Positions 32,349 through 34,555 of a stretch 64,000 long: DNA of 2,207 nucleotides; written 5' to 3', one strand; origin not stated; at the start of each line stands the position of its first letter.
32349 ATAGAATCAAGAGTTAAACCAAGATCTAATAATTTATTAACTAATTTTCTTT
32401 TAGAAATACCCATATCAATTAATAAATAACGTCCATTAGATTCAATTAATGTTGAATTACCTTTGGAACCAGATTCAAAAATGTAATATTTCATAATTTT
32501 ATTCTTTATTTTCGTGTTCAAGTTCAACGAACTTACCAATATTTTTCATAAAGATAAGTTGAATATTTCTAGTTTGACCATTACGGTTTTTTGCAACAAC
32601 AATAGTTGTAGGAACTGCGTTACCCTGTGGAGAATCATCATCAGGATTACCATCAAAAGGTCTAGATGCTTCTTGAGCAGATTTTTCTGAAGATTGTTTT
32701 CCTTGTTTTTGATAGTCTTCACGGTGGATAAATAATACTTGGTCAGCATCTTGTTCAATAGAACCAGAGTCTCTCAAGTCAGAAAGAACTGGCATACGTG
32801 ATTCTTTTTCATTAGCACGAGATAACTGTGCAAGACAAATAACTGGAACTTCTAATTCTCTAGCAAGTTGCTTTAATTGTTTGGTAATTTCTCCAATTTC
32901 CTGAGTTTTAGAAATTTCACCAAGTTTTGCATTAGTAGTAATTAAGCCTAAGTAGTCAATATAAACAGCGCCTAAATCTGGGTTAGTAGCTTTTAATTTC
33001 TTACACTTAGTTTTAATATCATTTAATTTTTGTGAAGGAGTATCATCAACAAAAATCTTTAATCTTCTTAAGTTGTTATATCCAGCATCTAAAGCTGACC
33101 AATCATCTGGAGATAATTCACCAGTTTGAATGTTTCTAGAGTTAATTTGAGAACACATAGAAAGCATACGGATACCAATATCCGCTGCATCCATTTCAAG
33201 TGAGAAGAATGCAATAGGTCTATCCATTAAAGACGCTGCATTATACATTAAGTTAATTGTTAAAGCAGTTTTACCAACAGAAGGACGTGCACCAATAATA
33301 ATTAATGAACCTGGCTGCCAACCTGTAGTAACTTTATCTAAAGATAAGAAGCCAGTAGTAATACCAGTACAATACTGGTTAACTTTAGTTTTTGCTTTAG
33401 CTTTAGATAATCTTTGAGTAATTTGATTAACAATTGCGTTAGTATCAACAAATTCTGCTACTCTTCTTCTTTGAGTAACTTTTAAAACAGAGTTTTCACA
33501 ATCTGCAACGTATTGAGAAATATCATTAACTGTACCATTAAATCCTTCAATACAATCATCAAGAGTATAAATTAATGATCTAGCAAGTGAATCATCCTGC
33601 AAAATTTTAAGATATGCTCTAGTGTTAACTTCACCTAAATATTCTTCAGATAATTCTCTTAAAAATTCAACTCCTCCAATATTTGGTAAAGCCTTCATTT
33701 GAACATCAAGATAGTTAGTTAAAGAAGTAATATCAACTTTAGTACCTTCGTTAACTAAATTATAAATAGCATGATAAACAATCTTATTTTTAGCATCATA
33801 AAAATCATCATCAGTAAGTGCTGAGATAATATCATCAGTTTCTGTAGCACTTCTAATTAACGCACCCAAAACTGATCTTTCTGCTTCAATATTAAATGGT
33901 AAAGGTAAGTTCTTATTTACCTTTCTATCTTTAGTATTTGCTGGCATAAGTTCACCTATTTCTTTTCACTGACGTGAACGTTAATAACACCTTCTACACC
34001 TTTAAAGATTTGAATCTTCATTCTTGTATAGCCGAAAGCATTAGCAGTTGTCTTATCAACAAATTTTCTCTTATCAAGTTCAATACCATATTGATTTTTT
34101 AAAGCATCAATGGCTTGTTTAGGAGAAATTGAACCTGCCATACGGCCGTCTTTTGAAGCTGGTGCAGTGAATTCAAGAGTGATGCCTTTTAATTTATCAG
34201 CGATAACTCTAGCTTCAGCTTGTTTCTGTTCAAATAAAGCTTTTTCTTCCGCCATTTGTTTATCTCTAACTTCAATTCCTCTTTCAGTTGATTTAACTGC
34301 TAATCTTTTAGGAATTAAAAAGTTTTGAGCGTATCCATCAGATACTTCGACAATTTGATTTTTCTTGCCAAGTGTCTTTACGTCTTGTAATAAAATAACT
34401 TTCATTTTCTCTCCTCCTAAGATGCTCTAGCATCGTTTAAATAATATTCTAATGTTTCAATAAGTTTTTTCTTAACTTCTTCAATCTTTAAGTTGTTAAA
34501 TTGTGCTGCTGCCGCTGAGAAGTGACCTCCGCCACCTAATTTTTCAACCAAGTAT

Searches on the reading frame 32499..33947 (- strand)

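Call 67: search_protein_families(library=pfam, proteins=[window:32499-33947:-], max_evalue=0.001)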
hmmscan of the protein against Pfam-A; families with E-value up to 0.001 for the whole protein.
window:32499-33947:- (482 aa): 4 families
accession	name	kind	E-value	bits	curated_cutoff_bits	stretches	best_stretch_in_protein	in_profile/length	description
PF03796.21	DnaB_C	-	9.3e-87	291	27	1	195-474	1-254/255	DnaB-like helicase C terminal domain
PF00772.26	DnaB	-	4.3e-22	78.5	23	1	16-118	2-103/103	DnaB-like helicase N terminal domain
PF13481.12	AAA_25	-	3.9e-11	43.4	27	1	203-378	22-193/195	AAA domain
PF06745.19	ATPase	-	0.00022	21.1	26.6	1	197-384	2-173/231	KaiC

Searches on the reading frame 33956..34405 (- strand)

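Call 67: search_protein_families(library=pfam, proteins=[window:33956-34405:-], max_evalue=0.001)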
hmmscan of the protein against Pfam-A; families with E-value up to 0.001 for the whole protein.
window:33956-34405:- (149 aa): 2 families
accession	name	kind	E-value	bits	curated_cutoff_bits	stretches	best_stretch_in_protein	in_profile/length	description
PF01281.25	Ribosomal_L9_N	-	2.6e-21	75.3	20.7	1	1-43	1-43/47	Ribosomal protein L9, N-terminal domain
PF03948.19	Ribosomal_L9_C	-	1.1e-15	58.3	23.2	1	63-146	1-85/86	Ribosomal protein L9, C-terminal domain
